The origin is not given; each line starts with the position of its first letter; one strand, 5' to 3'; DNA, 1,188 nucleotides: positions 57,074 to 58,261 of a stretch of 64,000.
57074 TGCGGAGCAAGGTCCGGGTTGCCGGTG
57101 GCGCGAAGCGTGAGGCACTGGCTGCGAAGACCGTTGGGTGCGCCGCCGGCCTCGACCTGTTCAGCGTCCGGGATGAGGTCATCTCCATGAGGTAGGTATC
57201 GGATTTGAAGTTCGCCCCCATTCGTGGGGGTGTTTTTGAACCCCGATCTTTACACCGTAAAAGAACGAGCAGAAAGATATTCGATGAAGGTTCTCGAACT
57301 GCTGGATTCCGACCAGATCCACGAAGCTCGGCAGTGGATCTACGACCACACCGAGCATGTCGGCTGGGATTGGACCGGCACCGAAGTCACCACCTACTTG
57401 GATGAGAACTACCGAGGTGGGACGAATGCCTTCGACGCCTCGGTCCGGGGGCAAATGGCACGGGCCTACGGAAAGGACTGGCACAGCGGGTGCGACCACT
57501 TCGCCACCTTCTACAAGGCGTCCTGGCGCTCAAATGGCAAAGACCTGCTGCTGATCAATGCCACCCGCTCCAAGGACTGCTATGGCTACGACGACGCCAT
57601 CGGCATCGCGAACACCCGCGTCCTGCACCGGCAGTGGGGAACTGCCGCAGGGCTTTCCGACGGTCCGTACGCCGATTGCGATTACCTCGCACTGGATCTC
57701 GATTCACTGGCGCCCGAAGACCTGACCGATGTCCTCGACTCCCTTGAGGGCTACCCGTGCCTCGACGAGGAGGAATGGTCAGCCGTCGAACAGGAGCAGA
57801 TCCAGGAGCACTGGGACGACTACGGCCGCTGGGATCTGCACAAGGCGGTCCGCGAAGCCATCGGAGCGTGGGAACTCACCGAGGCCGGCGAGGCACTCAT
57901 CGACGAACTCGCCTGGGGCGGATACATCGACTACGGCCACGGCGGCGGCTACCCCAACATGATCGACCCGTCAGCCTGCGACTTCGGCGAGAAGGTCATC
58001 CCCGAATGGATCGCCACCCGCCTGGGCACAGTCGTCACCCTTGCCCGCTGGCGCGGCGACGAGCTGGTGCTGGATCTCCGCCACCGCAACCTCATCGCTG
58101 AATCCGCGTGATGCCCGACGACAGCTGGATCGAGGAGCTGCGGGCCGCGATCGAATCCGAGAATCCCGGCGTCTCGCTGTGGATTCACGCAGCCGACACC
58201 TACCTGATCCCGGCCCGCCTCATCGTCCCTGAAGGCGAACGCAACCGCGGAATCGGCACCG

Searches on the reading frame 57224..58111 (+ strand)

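Call 14: search_protein_families(library=phrogs, proteins=[window:57224-58111:+], max_evalue=0.00001)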
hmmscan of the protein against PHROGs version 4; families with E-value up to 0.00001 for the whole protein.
window:57224-58111:+ (295 aa): 1 family
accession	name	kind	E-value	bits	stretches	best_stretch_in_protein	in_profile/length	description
phrog_3906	-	unknown function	4.9e-75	253.3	1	69-292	40-269/270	-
